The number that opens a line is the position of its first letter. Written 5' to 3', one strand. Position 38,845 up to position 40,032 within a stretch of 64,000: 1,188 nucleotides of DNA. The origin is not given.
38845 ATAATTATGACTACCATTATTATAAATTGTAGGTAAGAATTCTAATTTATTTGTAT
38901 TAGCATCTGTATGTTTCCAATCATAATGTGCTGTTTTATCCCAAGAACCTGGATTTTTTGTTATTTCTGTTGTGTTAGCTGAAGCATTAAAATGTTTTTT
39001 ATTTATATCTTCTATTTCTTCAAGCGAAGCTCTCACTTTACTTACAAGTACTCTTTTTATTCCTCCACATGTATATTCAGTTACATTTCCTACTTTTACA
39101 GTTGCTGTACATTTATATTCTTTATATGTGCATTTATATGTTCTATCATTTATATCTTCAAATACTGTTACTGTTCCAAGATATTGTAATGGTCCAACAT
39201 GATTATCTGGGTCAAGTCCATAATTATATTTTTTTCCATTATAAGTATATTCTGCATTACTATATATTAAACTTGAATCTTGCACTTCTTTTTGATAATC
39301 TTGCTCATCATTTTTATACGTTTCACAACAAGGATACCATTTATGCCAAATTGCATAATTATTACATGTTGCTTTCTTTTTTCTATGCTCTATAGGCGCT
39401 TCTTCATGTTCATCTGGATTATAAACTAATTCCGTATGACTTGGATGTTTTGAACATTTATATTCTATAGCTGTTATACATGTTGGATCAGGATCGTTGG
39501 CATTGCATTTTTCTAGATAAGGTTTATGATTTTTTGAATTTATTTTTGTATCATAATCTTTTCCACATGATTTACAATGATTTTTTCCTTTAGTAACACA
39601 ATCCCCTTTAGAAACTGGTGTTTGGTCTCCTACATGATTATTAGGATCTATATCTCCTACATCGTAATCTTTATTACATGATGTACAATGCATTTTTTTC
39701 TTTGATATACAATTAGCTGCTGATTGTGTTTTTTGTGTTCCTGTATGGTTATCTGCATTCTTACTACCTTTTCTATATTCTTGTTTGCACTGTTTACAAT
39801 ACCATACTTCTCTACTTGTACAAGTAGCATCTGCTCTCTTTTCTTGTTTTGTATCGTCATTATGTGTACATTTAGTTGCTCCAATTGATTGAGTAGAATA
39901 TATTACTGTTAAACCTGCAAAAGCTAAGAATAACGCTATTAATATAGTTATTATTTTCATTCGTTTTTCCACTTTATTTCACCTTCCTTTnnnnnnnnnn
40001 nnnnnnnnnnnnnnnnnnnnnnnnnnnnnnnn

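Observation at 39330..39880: Cys-rich zinc-ribbon-like triple repeat at the B1 N-terminus, plus an internal CxxC...CxxC knuckle and a His/Cys cluster in B2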

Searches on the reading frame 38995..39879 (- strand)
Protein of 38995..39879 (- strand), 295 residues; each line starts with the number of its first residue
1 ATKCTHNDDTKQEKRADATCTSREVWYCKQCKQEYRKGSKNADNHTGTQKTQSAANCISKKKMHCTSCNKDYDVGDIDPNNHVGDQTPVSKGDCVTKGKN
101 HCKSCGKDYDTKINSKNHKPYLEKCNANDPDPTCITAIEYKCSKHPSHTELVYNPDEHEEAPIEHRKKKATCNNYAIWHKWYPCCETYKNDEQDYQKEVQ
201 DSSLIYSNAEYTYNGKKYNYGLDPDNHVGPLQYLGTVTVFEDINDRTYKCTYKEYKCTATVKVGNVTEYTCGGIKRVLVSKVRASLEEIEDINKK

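Call 12: find_homologous_proteins(query=window:38995-39879:-, max_evalue=0.01)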
Query seq(295 aa): 138 candidates shared short words with the query, none scored E <= 0.01.

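Call 19: search_solved_structures(query=window:38995-39879:-, max_evalue=10, show_alignments=2)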
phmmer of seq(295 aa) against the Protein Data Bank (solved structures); distinct sequences matched with E-value up to 10: 0.

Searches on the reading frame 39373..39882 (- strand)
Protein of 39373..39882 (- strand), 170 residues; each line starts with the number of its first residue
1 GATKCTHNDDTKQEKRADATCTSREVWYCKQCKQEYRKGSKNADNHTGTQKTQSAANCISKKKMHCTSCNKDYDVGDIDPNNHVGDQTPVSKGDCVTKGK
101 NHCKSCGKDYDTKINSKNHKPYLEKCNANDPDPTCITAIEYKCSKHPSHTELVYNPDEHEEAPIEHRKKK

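Call 69: predict_structure(alignment_id=A6)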
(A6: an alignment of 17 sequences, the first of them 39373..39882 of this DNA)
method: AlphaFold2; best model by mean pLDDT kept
length: 170 residues; sequences in the alignment: 17
mean_pLDDT: 83.5   pTM: 0.53
mean pLDDT of the five models: 83.5, 76.1, 60.5, 59.7, 40.6
residues with pLDDT >= 90: 51; 70-90: 100; 50-70: 14; < 50: 5
segments of 3 or more residues with pLDDT < 50: none
pLDDT, mean of each block of 10 residues (from residue 1): 64 90 90 88 85 93 93 90 89 87 91 81 82 85 84 77 51
secondary structure, 60 per line:
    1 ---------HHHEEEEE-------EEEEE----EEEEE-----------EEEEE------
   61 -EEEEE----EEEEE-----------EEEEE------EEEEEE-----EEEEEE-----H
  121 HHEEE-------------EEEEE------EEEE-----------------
elements in order: E13-17 E25-29 E34-38 E50-54 E62-66 E71-75 E87-91 E98-103 E109-114 E123-125 E139-143 E150-153

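Call 72: fold_search(model_id=the predicted structure, library=pdb)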
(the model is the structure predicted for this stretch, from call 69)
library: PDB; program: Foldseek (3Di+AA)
matches with E <= 10: 446; with E <= 0.001: 0
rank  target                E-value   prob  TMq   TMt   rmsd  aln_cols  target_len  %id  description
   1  5y2z_H                1.8e-01  0.10  0.15  0.09  21.6       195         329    8  Crystal structure of human LGI1 EPTP-ADAM22 complex (released 2018-05-02)
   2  8z9m_B                2.1e-01  0.12  0.15  0.03  21.1       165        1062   10  Cryo-EM structure of dimeric WDR11-FAM91A1 complex (released 2024-08-14)
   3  1k32_A                2.2e-01  0.13  0.15  0.03  22.0       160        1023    9  Crystal structure of the tricorn protease (released 2001-12-05)
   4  8z9m_D                2.4e-01  0.12  0.15  0.03  21.0       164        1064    8  Cryo-EM structure of dimeric WDR11-FAM91A1 complex (released 2024-08-14)
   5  8h36_B                2.7e-01  0.15  0.17  0.06  21.5       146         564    6  Cryo-EM Structure of the KBTBD2-CUL3-Rbx1-p85a dimeric complex (released 2023-10-11)
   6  8pjs                  2.9e-01  0.15  0.16  0.11  22.3       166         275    8  Crystal structure of the computationally designed SAKe6CEref protein (released 2024-07-10)
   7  2woz                  3.2e-01  0.10  0.15  0.10  25.3       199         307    8  The novel beta-propeller of the BTB-Kelch protein Krp1 provides the binding site for Lasp-1 that is necessary for pseudo (released 2009-09-01)
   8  8bbf_A                3.6e-01  0.13  0.17  0.04  21.4       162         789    7  Structure of the IFT-A complex; IFT-A1 module (released 2022-12-07)
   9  6y0f_A                3.8e-01  0.10  0.15  0.05  23.3       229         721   10  Structure of human FAPalpha in complex with linagliptin (released 2021-02-17)
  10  5nkp_B                4.0e-01  0.12  0.16  0.10  22.5       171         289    8  Crystal structure of the human KLHL3 Kelch domain in complex with a WNK3 peptide (released 2017-05-03)
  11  5y2z_B                4.0e-01  0.06  0.14  0.08  21.8       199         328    8  Crystal structure of human LGI1 EPTP-ADAM22 complex (released 2018-05-02)
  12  8xfb_B                4.0e-01  0.06  0.12  0.03  20.7       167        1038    6  Cryo-EM structure of partial dimeric WDR11-FAM91A1 complex (released 2024-08-14)
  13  3s25                  4.4e-01  0.11  0.15  0.09  22.7       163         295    7  Crystal structure of a 7-bladed beta-propeller-like protein (EUBREC_1955) from Eubacterium rectale ATCC 33656 at 1.88 A  (released 2011-06-08)
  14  6km7_A                4.4e-01  0.09  0.15  0.10  22.3       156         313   11  The structural basis for the internal interaction in RBBP5 (released 2019-10-02)
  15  8okv_A                5.0e-01  0.08  0.15  0.09  22.9       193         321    9  lipoprotein BT2095 from Bacteroides thetaiotamicron bound to cyanocobalamin CnCbl (released 2023-09-20)
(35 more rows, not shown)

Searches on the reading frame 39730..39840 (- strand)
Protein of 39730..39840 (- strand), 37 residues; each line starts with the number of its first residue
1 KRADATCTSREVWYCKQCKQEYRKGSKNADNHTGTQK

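Call 18: search_solved_structures(query=A1, max_evalue=10, show_alignments=3)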
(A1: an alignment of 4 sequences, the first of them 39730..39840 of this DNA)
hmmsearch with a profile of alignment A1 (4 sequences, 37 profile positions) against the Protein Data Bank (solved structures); distinct sequences matched with E-value up to 10: 15.
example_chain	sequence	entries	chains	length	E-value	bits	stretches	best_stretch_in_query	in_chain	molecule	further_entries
7ane_at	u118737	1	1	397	0.0013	21.7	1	10-25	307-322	mS66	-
2ysp_A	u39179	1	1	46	0.057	16.5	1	11-32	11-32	Zinc finger protein 224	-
7aor_at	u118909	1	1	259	0.065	16.3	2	10-25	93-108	mS66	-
1rdv_A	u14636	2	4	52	0.11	15.6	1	11-30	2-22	RUBREDOXIN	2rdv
1rb9_A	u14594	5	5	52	0.18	14.8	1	11-30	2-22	RUBREDOXIN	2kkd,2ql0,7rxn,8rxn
4qiw_P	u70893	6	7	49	0.42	13.7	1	12-25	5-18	DNA-directed RNA polymerase subunit P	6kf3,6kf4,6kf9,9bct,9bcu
6knb_B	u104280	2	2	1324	0.61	13.2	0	7-22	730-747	DNA polymerase D DP2 (DNA polymerase II large) subunit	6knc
9dei_O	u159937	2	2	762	0.7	13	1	12-32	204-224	RNA-editing complex protein MP81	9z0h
1yk5_A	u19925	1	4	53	0.77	12.9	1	12-30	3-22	Rubredoxin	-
2ffw_A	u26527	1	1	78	0.89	12.7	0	6-22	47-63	Midline-1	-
2ee8_A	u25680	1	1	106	1.2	12.3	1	9-27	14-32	Protein odd-skipped-related 2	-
9zdh_A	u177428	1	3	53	1.2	12.3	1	12-30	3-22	Rubredoxin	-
2k3t_A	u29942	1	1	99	1.5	11.9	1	9-28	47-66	Filamin-A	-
9spj_r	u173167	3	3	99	1.9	11.6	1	10-20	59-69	60S ribosomal protein L43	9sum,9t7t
9vno_A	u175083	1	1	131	5.9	10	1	3-19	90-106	PHD finger protein EHD3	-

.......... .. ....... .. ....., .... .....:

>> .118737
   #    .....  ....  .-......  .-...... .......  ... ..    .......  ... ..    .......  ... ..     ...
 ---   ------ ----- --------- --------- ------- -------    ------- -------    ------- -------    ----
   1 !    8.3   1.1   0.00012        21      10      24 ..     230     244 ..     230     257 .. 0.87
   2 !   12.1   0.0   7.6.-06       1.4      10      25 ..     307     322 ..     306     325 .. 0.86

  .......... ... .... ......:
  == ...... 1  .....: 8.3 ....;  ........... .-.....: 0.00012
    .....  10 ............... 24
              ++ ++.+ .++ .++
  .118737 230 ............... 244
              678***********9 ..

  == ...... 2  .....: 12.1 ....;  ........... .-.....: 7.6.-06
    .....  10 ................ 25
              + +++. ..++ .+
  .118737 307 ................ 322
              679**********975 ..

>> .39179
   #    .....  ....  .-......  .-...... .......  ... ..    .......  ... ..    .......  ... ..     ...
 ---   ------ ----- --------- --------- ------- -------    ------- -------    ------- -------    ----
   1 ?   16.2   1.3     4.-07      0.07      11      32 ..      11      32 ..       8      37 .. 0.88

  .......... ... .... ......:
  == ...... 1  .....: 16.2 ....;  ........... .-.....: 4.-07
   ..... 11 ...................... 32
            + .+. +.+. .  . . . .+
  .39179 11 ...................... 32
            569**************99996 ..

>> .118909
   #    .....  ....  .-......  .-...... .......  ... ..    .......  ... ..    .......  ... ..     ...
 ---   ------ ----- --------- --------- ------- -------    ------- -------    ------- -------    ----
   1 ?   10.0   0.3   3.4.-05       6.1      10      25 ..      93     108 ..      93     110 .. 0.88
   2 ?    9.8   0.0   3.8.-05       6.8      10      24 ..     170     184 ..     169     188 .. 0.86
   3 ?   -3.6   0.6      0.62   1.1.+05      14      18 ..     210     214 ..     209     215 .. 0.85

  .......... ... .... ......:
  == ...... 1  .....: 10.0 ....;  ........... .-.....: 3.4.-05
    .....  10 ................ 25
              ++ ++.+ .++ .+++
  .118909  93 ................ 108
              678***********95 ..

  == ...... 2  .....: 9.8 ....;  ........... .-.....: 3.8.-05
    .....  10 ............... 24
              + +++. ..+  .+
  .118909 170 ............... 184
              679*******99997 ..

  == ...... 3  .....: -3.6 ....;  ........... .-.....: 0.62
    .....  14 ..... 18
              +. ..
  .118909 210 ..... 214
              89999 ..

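Call 26: search_protein_representatives(alignment_id=A1)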
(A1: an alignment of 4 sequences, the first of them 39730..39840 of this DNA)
Query: 4 sequences, 37 profile positions. Proteins with E-value up to 0.001 (for the whole library): 13; up to 1e-10: 0; up to 1e-30: 0. The best 13 are listed.
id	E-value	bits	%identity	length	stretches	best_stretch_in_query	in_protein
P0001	1.7e-07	47.0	-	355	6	5-33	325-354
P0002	1.9e-07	46.9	-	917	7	10-27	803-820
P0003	2.7e-07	46.3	-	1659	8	5-34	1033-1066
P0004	2.8e-07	46.3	-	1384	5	5-34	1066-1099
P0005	4.3e-06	42.5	-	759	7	1-21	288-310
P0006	2.2e-05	40.2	-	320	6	4-33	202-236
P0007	3.0e-05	39.8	-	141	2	5-32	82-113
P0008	9.1e-05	38.3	-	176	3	13-34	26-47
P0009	1.1e-04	38.0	-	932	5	2-22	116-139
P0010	3.1e-04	36.6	-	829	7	5-34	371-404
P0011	6.6e-04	35.5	-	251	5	12-27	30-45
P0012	7.1e-04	35.4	-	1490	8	4-34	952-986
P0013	9.6e-04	35.0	-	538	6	4-34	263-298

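Call 28: search_protein_families(library=pfam, proteins=[P0001, P0003, P0004, P0006, P0007, P0010, P0012, P0013], max_evalue=0.01)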
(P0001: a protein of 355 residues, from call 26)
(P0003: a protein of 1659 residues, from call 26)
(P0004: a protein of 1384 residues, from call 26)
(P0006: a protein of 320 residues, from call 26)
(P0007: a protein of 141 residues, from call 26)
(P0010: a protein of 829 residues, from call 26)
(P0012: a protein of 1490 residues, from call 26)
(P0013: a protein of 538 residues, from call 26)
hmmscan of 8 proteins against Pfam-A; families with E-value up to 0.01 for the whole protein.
P0001 (355 aa): 1 family
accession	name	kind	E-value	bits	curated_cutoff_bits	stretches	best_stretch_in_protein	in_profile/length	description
PF12874.13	zf-met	-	0.0088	16.8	21.2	0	154-166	1-13/25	Zinc-finger of C2H2 type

P0003 (1659 aa): 2 families
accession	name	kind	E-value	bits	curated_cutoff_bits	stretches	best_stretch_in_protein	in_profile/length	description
PF09479.16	Flg_new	-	3.7e-09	37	27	1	1549-1613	2-64/65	Listeria-Bacteroides repeat domain (List_Bact_rpt)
PF18998.6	Flg_new_2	-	7.9e-07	29.4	23.6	1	1469-1546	2-72/73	Divergent InlB B-repeat domain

P0004 (1384 aa): 1 family
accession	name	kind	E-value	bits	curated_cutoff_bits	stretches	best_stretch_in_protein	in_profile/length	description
PF00395.25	SLH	-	1e-33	115.5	20.8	3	1253-1296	1-44/44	S-layer homology domain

P0006 (320 aa): 0 families

P0007 (141 aa): 2 families
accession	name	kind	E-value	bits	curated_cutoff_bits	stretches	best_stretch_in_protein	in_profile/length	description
PF23477.1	zf_Tbcl_2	-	0.0068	16.5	27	0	50-61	5-16/37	Probable treble clef zinc finger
PF18547.6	HalOD2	-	0.0093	16.3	27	1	44-65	25-46/52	Halobacterial output domain 2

P0010 (829 aa): 4 families
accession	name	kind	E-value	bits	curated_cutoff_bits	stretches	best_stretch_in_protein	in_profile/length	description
PF09479.16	Flg_new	-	6e-24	84.4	27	3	35-104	1-65/65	Listeria-Bacteroides repeat domain (List_Bact_rpt)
PF18026.6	Exog_C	-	1.5e-07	31.7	29.5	0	563-579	31-47/49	Endo/exonuclease (EXOG) C-terminal domain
PF07191.17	Zn_ribbon_6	-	0.00017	22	25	0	674-694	43-63/67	Double zinc ribbon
PF06766.16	Hydrophobin_2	-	0.0017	18.7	24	0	495-516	5-26/65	Fungal hydrophobin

P0012 (1490 aa): 1 family
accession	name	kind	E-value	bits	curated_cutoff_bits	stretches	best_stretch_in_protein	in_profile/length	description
PF07554.19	FIVAR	-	3e-05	25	29.2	1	401-445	23-70/71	FIVAR domain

P0013 (538 aa): 3 families
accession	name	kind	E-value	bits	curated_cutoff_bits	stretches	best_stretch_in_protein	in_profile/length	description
PF07191.17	Zn_ribbon_6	-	8.7e-07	29.3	25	0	385-413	12-40/67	Double zinc ribbon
PF08700.17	VPS51_Exo84_N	-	3.2e-05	24.4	24.2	0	286-330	36-78/87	Vps51/EXO84/COG1 N-terminal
PF04010.18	DUF357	-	0.0059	17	29.4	0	319-351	3-35/73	Protein of unknown function (DUF357)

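Call 32: search_protein_families(library=ncbifam, proteins=[P0002, P0003, P0004, P0010, P0012, P0013, P0009], max_evalue=0.01)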
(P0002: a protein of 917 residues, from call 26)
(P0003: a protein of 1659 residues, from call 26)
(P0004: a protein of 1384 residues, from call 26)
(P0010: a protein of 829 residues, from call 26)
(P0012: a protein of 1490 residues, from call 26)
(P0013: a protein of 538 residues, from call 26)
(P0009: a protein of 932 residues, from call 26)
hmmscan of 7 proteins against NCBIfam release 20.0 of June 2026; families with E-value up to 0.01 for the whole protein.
P0002 (917 aa): 0 families

P0003 (1659 aa): 3 families
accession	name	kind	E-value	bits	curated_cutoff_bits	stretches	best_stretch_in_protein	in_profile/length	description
NF045980.1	MAG6410_fam_LP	equivalog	3.1e-07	29.2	450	1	222-346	148-261/622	MAG6410 family transglutaminase-related lipoprotein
TIGR02543.1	List_Bact_rpt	repeat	4.8e-05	23.6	20.95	1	1583-1617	4-42/44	TIGR02543 family repeat protein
NF005601.0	PRK07337.1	equivalog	0.00085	18.5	496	0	1269-1318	78-127/394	pyridoxal phosphate-dependent aminotransferase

P0004 (1384 aa): 2 families
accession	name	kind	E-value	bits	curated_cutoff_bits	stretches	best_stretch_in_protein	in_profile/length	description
NF033190.2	inl_like_NEAT_1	exception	8.8e-08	30.9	1275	1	1191-1302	582-690/754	NEAT domain-containing leucine-rich repeat protein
NF046019.1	ZmpB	exception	1.5e-06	25.8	3000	1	486-681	412-608/1969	zinc metalloprotease B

P0010 (829 aa): 1 family
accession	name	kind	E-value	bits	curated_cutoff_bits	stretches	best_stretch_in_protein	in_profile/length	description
TIGR02543.1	List_Bact_rpt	repeat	0.0068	16.7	20.95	0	227-239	1-13/44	TIGR02543 family repeat protein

P0012 (1490 aa): 0 families

P0013 (538 aa): 1 family
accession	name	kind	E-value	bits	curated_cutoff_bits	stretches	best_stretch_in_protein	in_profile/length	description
NF053730.1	TransRegRv1152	equivalog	0.006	16.5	170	0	250-280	54-84/120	Rv1152 family transcriptional regulator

P0009 (932 aa): 3 families
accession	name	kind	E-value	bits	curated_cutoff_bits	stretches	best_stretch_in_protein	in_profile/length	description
NF047961.1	adhesin_HupY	equivalog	7.1e-33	113.7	1250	4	515-613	190-286/978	leucine-rich repeat adhesin HupY/LrrG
NF045861.1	glide_Gli349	exception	3.5e-23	80.3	1750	3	394-459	2687-2750/3169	gliding machinery surface structure protein Gli349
TIGR02167.2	Liste_lipo_26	repeat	9.5e-08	31.6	30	0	758-770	2-14/26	PARCEL repeat-containing surface protein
